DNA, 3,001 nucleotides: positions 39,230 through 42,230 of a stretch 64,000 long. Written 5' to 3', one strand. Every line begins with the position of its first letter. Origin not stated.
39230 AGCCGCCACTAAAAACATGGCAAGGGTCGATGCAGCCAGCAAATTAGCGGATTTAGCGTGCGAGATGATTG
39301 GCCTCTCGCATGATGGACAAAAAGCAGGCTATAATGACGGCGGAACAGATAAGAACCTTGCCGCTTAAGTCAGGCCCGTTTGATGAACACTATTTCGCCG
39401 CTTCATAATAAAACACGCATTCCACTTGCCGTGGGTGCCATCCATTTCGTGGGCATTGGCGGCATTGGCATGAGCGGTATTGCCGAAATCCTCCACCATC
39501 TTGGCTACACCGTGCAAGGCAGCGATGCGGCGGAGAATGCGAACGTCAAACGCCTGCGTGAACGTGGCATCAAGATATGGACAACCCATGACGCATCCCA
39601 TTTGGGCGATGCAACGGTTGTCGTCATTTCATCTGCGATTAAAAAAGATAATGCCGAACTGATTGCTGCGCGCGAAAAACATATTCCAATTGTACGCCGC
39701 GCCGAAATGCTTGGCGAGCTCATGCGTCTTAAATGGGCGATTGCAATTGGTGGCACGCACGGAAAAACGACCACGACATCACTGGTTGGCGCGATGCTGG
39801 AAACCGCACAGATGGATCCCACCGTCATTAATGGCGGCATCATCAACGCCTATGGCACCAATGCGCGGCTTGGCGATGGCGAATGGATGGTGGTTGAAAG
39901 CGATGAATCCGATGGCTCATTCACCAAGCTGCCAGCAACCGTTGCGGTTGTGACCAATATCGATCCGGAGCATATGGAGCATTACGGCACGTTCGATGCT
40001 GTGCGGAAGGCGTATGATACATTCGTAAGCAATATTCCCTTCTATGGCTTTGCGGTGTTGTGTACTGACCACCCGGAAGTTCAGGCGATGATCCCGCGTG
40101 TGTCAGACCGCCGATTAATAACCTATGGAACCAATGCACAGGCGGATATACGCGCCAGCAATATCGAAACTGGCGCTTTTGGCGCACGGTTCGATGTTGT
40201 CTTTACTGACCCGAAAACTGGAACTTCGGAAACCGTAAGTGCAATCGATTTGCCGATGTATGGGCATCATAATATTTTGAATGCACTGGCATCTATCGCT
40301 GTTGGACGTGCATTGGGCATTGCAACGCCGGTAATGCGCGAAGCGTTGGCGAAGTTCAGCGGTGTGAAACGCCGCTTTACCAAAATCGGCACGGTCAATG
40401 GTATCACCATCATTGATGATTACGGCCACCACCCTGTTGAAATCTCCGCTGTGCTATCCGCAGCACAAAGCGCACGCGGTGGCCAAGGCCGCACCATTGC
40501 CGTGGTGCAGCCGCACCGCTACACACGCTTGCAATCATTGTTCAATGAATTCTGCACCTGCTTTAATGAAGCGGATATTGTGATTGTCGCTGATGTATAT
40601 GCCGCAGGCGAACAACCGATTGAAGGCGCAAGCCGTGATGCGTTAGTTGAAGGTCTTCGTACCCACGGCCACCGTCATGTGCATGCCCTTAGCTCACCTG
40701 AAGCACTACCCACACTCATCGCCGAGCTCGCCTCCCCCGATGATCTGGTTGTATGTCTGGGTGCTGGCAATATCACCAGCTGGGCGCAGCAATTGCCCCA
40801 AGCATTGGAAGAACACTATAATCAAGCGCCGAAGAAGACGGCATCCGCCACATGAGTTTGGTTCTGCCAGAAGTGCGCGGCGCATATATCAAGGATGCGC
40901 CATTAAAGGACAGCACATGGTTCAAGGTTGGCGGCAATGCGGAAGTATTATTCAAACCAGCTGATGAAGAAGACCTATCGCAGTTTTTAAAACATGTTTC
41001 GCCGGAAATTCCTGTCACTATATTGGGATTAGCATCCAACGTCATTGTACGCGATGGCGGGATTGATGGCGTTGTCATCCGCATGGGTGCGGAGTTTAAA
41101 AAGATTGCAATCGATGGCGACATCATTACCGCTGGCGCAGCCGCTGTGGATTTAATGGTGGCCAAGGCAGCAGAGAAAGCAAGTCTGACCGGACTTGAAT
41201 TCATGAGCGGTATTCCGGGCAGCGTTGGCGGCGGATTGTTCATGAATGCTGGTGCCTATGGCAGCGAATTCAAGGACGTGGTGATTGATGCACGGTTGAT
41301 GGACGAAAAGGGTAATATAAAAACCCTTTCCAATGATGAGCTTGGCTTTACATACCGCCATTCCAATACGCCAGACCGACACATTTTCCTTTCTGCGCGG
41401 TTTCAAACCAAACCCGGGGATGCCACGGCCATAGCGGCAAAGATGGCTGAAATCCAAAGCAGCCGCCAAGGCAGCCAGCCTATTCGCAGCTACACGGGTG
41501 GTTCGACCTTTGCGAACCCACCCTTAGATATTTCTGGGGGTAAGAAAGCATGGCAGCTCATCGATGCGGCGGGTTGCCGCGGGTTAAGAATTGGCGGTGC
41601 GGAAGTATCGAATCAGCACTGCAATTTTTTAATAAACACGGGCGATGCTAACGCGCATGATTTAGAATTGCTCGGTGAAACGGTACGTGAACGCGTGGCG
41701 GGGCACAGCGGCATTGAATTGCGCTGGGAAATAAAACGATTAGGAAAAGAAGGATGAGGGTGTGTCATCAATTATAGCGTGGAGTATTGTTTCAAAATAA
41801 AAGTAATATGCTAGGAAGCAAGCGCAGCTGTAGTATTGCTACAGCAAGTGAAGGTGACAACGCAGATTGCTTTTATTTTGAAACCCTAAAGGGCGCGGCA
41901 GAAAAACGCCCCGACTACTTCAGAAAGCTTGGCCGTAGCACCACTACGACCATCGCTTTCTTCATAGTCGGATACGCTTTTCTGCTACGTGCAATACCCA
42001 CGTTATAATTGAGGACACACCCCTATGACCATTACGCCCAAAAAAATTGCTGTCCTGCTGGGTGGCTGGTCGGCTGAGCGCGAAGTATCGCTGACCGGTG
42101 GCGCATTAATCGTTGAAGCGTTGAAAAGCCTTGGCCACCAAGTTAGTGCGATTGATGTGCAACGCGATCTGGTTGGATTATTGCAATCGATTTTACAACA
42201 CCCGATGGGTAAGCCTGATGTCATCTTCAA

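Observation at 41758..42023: A 265-bp element with ~31-bp terminal inverted repeats fills the murB-ddl junction of the dcw cluster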

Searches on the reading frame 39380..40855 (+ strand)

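Call 10: search_protein_families(library=ncbifam, proteins=[window:39380-40855:+])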
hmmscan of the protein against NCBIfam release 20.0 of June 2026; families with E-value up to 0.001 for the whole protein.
window:39380-40855:+ (491 aa): 25 families
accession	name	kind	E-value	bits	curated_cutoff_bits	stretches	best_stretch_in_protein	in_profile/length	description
TIGR01082.1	murC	equivalog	4.8e-159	530.2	335.1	1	21-472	2-448/449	UDP-N-acetylmuramate--L-alanine ligase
NF011171.0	PRK14573.1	equivalog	1e-94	318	1015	1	21-472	7-444/809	bifunctional UDP-N-acetylmuramate--L-alanine ligase/D-alanine--D-alanine ligase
TIGR01081.1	mpl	equivalog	4.1e-58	197.5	388.7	1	21-403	2-384/448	UDP-N-acetylmuramate:L-alanyl-gamma-D-glutamyl-meso-diaminopimelate ligase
NF053645.1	pMurC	equivalog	4.9e-34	117.9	560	2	23-255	3-249/492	pseudomurein biosynthesis peptide ligase pMurC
TIGR01087.1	murD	equivalog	9.7e-31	107.3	211.95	1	22-347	3-322/441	UDP-N-acetylmuramoyl-L-alanine--D-glutamate ligase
NF001126.0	PRK00139.1-4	equivalog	4.2e-28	98.1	373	1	187-374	195-372/486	UDP-N-acetylmuramoyl-L-alanyl-D-glutamate--2,6-diaminopimelate ligase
TIGR01143.1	murF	subfamily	4.6e-27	95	288.6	1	78-374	34-329/418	UDP-N-acetylmuramoyl-tripeptide--D-alanyl-D-alanine ligase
NF008896.0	PRK11929.1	equivalog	1.3e-25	89.4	1023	1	98-355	585-848/965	bifunctional UDP-N-acetylmuramoyl-L-alanyl-D-glutamate--2,6-diaminopimelate ligase MurE/UDP-N-acetylmuramoyl-tripeptide--D-alanyl-D-alanine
NF001124.0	PRK00139.1-2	equivalog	1.6e-25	89.8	476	1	186-463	199-468/500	UDP-N-acetylmuramoyl-L-alanyl-D-glutamate--2,6-diaminopimelate ligase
TIGR01085.1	murE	subfamily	5.5e-24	84.9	257.3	1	187-376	179-364/472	UDP-N-acetylmuramyl-tripeptide synthetase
NF053648.1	pMurE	equivalog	5.5e-20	71.5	600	1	185-462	189-451/464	pseudomurein biosynthesis peptide ligase pMurE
NF010623.0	PRK14016.1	subfamily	1.8e-19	69.4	877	1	186-471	566-859/871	cyanophycin synthetase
TIGR02068.2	cya_phycin_syn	equivalog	3.6e-17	61.7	850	1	186-460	565-847/862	cyanophycin synthetase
NF053646.1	pMurD1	equivalog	4.9e-15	55.1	610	2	184-469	183-448/465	pseudomurein biosynthesis peptide ligase pMurD1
NF008041.0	PRK10773.1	equivalog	9.1e-15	54.3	551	1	187-364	177-347/453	UDP-N-acetylmuramoyl-tripeptide--D-alanyl-D-alanine ligase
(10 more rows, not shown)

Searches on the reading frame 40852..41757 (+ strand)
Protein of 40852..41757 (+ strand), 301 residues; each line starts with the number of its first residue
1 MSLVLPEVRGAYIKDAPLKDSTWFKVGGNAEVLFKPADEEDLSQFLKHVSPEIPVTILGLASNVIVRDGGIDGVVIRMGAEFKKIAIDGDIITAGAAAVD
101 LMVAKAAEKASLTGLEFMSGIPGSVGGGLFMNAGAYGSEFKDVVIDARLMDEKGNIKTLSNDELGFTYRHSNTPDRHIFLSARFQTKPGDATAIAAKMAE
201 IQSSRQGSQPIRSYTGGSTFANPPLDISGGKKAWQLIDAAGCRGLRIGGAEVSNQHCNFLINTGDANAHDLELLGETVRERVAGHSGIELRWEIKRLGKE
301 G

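Call 10: search_protein_families(library=ncbifam, proteins=[window:40852-41757:+])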
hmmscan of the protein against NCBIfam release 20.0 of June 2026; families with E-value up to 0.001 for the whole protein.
window:40852-41757:+ (301 aa): 7 families
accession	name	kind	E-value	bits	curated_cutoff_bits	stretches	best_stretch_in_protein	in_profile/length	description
NF010480.0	PRK13905.1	equivalog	3.3e-118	394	259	1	4-300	8-301/303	UDP-N-acetylmuramate dehydrogenase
TIGR00179.1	murB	equivalog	9.5e-58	195.7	144.5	1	19-298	2-290/290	UDP-N-acetylmuramate dehydrogenase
NF011245.0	PRK14651.1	equivalog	7e-52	176.3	224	1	12-294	3-266/273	UDP-N-acetylmuramate dehydrogenase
NF010478.0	PRK13903.1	equivalog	2.5e-37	128.6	231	2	13-192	16-199/362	UDP-N-acetylmuramate dehydrogenase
NF010479.0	PRK13904.1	equivalog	9.1e-37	126.9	273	1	55-295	35-256/258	UDP-N-acetylmuramate dehydrogenase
NF011242.0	PRK14648.1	equivalog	5.2e-30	104.8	426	2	14-149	14-154/354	UDP-N-acetylmuramate dehydrogenase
NF000755.0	PRK00046.1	equivalog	7.2e-26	90.7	277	2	14-172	6-168/343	UDP-N-acetylmuramate dehydrogenase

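Call 13: find_encoding_contigs(protein=window:40852-41757:+, flank=10000, max_places=10)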
Protein window:40852-41757:+ (301 aa): 2 contigs read that carry it; 2 places shown.
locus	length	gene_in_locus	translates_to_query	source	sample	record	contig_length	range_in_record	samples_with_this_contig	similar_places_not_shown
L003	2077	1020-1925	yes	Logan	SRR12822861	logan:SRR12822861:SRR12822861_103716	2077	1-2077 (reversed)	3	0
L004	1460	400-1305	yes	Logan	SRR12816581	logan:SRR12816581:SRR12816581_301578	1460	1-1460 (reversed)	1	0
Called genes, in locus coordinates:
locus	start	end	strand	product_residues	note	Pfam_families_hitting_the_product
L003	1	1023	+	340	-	?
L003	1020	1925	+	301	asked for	PF01565:FAD_binding_4, PF02873:MurB_C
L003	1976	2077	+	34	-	?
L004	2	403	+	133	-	?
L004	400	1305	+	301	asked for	PF01565:FAD_binding_4, PF02873:MurB_C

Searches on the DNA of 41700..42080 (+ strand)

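Call 33: search_dna_similar(query=window:41756-42026:+, collection=plasmids, mode=distant, max_evalue=0.01)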
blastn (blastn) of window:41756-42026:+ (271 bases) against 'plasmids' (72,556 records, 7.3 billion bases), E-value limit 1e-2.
No match.

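Call 34: search_rna_families(source=window, start=41700, end=42080, threshold=evalue, max_evalue=10)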
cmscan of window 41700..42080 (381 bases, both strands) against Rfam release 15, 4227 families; matches with E-value up to 10: 2.
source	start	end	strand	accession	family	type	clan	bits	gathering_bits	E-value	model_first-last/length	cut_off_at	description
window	41784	41889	+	RF03305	mir-3338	Gene; miRNA;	-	20.4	95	0.15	1-84/84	no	mir-3338 microRNA precursor family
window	41920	41932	+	RF04218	HCV_5BSL1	Cis-reg;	-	12.6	44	6.7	21-33/47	no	Hepatitis C virus stem-loop I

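Call 60: search_dna_similar(query=window:41756-42026:+, collection=phages, mode=distant, max_evalue=0.01)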
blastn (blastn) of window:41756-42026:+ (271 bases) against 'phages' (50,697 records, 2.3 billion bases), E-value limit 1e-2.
No match.

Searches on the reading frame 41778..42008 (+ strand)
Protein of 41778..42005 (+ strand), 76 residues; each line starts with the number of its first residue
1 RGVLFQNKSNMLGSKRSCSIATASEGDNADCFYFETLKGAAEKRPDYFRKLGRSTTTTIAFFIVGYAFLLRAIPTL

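Call 10: search_protein_families(library=ncbifam, proteins=[window:41787-42008:+])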
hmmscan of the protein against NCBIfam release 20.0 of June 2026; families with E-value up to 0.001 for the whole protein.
window:41787-42008:+ (73 aa): 0 families

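Call 35: find_homologous_proteins(query=window:41778-42005:+, max_evalue=10)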
Query seq(76 aa): no candidate shares three 5-residue words with the query. No homologue found.
